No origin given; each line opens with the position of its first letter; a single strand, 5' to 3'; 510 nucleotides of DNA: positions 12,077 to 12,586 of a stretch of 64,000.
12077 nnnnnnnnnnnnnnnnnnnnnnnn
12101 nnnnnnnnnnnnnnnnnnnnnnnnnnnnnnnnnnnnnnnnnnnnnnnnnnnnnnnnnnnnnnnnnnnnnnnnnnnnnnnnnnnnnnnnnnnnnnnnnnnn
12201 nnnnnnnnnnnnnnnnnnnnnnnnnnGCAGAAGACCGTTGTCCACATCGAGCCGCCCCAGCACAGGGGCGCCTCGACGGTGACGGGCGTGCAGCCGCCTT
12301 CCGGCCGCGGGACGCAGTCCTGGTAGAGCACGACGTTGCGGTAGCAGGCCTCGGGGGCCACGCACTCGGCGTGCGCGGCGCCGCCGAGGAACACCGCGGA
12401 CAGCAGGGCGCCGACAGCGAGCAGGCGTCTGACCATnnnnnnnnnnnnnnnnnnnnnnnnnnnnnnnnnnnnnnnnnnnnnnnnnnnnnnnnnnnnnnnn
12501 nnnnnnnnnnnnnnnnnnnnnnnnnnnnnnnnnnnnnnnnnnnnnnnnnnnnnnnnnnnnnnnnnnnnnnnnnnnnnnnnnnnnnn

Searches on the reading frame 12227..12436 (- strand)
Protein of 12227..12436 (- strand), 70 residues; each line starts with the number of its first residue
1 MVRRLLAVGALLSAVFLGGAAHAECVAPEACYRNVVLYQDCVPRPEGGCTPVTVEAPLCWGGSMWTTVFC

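Call 3: search_protein_families(library=pfam, proteins=[window:12227-12436:-], max_evalue=0.1)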
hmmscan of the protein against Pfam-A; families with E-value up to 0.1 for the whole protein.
window:12227-12436:- (70 aa): 0 families

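Call 4: search_protein_families(library=ncbifam, proteins=[window:12227-12436:-], max_evalue=0.1)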
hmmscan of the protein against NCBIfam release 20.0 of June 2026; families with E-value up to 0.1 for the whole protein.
window:12227-12436:- (70 aa): 0 families

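Call 7: search_protein_families(library=padloc, proteins=[window:12227-12436:-], max_evalue=0.1)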
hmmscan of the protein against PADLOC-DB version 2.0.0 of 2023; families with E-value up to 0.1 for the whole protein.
window:12227-12436:- (70 aa): 0 families

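Call 47: find_homologous_proteins(query=window:12227-12436:-, max_evalue=0.01)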
Query window:12227-12436:- (70 aa): 9 proteins with E <= 0.01 among 10 candidates.
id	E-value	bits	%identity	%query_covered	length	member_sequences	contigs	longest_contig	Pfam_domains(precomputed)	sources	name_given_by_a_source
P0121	1.8e-41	157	100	100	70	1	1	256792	-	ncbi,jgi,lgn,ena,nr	ncbi:MAG TPA: hypothetical protein VNQ77_07175 [Frankiaceae bacterium]|nr:hypothetical protein [Fran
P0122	9.5e-31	123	77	100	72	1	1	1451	-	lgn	-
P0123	1.1e-28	116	75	100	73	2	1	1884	-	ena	-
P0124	1.2e-26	110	72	76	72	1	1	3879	-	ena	-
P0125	4.2e-26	108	71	100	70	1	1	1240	-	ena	-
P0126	4.3e-26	108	70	83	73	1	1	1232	-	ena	-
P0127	1.5e-24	103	68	79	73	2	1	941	-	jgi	jgi:hypothetical protein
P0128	7.0e-23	98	68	76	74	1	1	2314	-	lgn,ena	-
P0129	8.3e-22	94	64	100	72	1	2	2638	-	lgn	-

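Call 48: find_encoding_contigs(protein=P0129, flank=4000, max_places=2)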
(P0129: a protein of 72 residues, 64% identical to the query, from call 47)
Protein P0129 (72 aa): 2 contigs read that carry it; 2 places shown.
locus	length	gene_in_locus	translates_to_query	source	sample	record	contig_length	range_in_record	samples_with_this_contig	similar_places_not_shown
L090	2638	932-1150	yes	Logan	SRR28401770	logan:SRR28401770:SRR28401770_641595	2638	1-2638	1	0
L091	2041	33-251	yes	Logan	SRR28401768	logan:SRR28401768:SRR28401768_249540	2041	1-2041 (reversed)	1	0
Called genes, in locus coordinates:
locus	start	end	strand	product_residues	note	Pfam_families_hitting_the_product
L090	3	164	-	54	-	?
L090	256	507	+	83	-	-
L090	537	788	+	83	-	-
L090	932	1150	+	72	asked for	-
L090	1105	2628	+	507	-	PF02661:Fic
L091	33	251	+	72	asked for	-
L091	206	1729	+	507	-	PF02661:Fic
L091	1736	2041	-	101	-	?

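Call 49: find_encoding_contigs(protein=P0128, flank=4000, max_places=2)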
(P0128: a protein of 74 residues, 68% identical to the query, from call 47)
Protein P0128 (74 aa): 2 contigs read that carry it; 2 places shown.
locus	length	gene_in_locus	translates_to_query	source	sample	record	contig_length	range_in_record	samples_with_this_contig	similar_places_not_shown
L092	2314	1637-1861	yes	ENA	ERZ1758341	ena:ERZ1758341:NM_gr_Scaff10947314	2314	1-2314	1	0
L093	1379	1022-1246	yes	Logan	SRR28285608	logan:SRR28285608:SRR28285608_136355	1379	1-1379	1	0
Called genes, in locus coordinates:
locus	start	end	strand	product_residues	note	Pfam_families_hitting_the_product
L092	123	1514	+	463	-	PF02661:Fic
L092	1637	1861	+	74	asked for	-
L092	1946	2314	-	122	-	?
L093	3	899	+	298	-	?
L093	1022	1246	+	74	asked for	-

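Call 50: find_encoding_contigs(protein=P0124, flank=4000, max_places=2)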
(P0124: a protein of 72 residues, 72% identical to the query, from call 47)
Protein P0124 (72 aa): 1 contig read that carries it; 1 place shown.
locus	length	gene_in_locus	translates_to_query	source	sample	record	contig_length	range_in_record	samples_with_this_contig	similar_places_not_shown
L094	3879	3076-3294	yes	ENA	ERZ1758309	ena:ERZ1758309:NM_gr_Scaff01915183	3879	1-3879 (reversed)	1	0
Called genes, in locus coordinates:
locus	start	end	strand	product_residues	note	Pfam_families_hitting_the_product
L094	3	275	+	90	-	?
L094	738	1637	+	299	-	-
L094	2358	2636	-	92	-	PF01402:RHH_1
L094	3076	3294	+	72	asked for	-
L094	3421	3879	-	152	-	?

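Call 84: search_protein_families(library=pfam, proteins=[L094:738-1637:+, L094:3-275:+, L094:2358-2636:-], max_evalue=0.001)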
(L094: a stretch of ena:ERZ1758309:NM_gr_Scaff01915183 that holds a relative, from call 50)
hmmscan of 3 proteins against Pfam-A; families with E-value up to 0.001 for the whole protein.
L094:738-1637:+ (299 aa): 0 families

L094:3-275:+ (90 aa): 0 families

L094:2358-2636:- (92 aa): 2 families
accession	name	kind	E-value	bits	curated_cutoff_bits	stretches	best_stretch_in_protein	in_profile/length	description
PF01402.27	RHH_1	-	7.1e-09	35.7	20.5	1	55-89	3-37/39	Ribbon-helix-helix protein, copG family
PF22513.2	FitA-like_RHH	-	0.00011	22.6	27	1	58-88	8-38/39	Antitoxin FitA-like, ribbon-helix-helix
